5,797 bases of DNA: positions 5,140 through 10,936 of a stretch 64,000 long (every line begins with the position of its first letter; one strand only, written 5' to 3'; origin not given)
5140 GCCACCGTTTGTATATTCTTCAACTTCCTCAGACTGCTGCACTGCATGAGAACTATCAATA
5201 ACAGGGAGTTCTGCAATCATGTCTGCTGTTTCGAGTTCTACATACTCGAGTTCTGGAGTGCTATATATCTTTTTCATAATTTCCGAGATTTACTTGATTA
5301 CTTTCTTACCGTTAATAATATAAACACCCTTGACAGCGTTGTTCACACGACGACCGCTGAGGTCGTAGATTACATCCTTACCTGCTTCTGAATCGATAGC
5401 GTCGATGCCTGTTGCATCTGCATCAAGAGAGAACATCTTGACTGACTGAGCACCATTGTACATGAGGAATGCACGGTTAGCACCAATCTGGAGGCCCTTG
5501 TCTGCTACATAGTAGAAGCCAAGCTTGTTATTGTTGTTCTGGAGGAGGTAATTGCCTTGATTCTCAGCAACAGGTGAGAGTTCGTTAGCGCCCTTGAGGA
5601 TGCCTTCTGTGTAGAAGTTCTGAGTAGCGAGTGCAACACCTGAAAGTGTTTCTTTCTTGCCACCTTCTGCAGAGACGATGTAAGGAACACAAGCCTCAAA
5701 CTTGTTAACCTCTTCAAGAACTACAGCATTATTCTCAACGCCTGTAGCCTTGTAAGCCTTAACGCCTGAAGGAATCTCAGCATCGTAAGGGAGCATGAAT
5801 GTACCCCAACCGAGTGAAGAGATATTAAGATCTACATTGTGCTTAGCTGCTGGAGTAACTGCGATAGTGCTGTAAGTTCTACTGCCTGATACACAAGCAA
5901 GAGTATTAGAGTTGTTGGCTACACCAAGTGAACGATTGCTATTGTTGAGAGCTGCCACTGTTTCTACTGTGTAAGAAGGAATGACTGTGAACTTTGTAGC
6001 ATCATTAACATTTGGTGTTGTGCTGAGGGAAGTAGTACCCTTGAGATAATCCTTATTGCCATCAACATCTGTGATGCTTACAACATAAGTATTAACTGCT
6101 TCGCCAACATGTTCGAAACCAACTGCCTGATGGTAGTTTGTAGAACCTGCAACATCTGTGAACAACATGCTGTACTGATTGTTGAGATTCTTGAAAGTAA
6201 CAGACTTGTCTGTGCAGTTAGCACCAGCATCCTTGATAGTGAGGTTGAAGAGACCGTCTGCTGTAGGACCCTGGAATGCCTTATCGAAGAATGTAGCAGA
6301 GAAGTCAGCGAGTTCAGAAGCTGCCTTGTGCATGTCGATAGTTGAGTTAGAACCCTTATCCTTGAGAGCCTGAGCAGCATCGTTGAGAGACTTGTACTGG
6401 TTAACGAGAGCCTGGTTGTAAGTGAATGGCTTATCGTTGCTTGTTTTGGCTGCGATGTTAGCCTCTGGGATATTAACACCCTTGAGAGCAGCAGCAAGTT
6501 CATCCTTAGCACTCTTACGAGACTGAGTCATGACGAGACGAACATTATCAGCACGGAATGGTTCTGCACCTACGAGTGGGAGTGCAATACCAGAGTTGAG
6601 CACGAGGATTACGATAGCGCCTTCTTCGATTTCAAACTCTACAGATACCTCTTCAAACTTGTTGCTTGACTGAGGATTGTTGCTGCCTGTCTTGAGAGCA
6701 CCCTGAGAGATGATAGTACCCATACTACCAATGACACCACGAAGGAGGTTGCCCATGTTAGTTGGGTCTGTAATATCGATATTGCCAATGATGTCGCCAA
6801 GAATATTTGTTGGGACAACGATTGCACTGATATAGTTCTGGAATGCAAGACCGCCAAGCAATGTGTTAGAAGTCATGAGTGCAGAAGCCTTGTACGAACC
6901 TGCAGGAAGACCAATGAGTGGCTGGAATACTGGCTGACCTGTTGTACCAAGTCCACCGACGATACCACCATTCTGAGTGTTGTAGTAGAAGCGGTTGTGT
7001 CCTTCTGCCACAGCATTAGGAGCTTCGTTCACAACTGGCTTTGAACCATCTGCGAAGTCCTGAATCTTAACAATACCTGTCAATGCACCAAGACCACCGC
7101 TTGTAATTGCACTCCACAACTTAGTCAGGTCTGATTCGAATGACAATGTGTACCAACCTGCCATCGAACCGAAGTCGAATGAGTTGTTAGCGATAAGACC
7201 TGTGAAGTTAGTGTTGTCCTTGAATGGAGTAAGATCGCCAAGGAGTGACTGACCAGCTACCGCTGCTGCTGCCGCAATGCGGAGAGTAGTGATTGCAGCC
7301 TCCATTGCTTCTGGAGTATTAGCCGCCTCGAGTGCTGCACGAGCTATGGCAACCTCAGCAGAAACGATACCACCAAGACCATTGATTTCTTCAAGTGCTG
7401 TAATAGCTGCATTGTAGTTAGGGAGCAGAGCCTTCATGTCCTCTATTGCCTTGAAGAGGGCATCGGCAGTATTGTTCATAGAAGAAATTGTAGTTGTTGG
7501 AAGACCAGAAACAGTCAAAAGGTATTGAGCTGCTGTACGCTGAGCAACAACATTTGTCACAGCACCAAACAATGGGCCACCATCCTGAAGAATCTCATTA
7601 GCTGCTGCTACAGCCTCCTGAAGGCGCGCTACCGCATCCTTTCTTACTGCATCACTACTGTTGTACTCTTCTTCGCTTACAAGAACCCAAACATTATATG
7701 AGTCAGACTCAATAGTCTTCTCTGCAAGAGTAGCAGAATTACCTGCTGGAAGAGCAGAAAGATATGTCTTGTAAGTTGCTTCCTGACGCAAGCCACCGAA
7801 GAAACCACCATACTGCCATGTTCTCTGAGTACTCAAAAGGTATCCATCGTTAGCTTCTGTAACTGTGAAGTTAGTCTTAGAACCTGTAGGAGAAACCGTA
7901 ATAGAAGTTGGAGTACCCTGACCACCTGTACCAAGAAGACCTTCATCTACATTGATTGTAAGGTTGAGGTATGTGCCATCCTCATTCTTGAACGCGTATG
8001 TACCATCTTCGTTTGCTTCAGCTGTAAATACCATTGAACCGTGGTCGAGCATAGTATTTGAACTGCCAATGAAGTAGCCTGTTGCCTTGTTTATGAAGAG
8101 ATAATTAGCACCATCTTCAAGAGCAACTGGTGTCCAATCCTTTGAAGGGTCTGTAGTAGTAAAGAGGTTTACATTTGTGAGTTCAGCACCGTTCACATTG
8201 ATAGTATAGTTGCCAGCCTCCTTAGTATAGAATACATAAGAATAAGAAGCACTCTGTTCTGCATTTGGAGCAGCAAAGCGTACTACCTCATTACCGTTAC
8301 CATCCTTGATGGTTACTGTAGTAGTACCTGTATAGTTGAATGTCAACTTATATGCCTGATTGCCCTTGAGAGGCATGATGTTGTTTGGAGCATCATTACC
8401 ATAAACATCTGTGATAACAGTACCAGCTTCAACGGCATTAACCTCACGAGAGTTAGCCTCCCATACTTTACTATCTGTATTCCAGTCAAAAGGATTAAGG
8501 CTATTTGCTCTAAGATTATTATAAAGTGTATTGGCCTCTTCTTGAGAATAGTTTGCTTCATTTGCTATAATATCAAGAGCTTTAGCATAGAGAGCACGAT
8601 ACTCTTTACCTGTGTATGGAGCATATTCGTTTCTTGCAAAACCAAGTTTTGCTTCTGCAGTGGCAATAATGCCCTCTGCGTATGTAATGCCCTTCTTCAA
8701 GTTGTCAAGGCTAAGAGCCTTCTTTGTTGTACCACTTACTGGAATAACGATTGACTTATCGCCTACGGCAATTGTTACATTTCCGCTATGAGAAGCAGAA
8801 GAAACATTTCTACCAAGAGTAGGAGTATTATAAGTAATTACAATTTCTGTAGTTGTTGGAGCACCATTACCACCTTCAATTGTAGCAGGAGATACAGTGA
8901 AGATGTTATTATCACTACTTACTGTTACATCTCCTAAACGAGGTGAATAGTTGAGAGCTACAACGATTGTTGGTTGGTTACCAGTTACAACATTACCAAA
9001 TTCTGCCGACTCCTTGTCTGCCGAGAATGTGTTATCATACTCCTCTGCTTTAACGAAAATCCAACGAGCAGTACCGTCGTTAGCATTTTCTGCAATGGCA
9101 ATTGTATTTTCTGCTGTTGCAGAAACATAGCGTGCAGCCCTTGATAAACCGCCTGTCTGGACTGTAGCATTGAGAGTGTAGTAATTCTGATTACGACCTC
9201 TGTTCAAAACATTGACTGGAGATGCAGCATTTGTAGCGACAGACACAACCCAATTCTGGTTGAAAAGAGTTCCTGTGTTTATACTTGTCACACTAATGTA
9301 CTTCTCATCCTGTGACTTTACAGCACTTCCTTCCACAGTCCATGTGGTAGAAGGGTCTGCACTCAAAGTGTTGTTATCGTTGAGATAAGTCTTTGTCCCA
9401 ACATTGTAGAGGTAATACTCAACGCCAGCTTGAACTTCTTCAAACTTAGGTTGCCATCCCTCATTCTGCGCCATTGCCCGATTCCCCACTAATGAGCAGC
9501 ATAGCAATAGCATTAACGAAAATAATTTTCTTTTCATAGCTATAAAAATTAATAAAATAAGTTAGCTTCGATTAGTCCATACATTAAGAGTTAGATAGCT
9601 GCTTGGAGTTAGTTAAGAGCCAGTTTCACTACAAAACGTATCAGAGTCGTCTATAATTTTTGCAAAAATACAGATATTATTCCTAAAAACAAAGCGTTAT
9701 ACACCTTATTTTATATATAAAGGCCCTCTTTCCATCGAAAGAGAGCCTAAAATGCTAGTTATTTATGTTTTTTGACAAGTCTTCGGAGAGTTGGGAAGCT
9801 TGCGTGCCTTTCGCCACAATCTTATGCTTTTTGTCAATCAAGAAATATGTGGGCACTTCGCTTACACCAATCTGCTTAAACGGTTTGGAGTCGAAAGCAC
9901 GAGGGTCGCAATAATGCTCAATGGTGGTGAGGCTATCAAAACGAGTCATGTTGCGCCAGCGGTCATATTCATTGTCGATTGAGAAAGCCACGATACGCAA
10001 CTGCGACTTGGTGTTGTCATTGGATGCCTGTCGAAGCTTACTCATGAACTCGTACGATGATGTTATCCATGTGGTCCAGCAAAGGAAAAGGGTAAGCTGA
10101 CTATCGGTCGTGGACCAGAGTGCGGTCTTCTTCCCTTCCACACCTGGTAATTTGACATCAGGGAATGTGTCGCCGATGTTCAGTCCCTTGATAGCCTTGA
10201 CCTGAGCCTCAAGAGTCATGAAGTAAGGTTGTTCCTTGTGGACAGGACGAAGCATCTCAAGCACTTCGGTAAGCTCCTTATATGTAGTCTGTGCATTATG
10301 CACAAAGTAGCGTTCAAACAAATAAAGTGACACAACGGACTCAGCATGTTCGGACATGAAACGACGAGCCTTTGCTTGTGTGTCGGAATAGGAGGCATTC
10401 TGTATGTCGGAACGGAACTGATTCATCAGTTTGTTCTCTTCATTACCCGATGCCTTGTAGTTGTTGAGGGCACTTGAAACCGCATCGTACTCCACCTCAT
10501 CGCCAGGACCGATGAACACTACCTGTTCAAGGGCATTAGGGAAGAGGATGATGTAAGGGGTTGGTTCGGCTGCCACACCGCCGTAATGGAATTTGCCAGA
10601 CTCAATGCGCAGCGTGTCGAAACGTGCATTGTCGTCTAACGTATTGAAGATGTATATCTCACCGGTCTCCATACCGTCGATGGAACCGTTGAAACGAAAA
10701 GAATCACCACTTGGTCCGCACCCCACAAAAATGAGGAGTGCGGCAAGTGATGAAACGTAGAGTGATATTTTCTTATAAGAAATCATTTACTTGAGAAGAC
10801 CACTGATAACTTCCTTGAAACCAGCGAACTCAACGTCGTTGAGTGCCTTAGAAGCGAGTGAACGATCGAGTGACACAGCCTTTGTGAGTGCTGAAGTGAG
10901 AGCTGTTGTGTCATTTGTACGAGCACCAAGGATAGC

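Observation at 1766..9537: Duplicated two-gene cassette: giant T9SS-sorted protein followed 12 nt later by an unannotated 56/57-aa acidic peptide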

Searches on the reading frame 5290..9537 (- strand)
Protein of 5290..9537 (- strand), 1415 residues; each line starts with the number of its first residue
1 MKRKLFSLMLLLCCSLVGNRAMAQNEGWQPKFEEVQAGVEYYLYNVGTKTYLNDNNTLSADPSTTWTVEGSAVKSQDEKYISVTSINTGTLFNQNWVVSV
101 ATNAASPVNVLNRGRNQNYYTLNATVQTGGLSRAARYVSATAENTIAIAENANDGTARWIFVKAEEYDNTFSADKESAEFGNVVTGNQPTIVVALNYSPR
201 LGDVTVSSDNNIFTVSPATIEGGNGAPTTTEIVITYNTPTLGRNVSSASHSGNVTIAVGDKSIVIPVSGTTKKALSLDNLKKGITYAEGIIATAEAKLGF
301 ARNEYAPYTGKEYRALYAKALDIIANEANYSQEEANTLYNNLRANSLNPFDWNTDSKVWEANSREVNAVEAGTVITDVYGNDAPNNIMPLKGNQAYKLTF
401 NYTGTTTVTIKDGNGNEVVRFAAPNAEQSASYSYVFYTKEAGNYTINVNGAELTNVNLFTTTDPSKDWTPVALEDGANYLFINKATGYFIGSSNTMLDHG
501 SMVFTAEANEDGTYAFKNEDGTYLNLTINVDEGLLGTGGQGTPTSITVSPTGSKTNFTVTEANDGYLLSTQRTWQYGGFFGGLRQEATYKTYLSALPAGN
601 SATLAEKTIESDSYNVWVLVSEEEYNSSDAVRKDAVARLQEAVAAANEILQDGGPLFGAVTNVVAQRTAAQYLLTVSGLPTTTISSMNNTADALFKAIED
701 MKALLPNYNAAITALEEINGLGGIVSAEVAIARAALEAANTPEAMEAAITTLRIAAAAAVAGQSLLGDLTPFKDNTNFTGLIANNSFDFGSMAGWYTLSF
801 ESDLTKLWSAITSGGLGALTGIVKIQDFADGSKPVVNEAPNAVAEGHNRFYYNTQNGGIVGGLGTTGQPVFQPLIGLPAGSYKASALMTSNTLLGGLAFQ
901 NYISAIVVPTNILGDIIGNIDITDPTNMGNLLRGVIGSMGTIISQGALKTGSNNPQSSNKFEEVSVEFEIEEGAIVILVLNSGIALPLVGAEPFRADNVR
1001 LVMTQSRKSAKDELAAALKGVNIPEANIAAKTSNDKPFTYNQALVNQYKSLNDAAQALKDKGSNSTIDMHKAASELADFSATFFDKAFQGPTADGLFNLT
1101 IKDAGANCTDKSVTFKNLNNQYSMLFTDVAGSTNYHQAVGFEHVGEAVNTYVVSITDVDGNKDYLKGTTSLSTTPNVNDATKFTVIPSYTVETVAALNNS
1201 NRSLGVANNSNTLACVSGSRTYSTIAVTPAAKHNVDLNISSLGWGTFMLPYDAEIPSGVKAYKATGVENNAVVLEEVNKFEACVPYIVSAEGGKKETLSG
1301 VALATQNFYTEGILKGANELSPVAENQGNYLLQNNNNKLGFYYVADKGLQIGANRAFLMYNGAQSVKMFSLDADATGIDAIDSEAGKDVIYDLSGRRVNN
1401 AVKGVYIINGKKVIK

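Call 2: search_protein_families(library=pfam, proteins=[window:5290-9537:-], max_evalue=1)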
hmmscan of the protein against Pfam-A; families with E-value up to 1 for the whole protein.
window:5290-9537:- (1415 aa): 2 families
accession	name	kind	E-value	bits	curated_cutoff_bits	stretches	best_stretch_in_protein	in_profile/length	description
PF14586.11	MHC_I_2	-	0.078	13.3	27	1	1032-1104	44-117/174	Class I Histocompatibility antigen, NKG2D ligand, domains 1 and 2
PF23623.1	GBD_IRG7_N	-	0.14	12.7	27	1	407-458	39-88/95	IRG7 N-terminal galactose binding domain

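Call 3: search_protein_families(library=ncbifam, proteins=[window:5290-9537:-], max_evalue=1)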
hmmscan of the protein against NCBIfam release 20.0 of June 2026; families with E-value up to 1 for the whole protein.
window:5290-9537:- (1415 aa): 0 families

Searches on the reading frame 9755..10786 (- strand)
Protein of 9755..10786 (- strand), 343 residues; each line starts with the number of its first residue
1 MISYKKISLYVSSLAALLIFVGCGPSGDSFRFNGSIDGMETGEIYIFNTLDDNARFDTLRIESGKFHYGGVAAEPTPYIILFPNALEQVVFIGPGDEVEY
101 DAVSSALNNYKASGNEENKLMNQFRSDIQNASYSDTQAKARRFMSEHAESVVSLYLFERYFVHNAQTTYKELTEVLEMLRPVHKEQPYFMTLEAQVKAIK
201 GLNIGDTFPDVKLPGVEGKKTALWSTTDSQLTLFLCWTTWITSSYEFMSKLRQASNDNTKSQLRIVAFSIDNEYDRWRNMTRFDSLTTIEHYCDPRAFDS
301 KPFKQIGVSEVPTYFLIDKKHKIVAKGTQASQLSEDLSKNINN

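Call 15: search_protein_families(library=pfam, proteins=[window:9755-10786:-], max_evalue=0.001)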
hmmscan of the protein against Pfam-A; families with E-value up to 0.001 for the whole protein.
window:9755-10786:- (343 aa): 4 families
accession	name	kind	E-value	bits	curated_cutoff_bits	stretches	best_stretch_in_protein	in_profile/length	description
PF13905.12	Thioredoxin_8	-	2.9e-10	40.8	27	1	230-323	2-94/94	Thioredoxin-like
PF14289.11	DUF4369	-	1.9e-09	38.4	25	1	30-121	1-91/91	Domain of unknown function (DUF4369)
PF00578.27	AhpC-TSA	-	4.5e-07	30.3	26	1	204-325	1-123/124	AhpC/TSA family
PF08534.16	Redoxin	-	0.00082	19.6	26.6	0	205-332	3-137/148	Redoxin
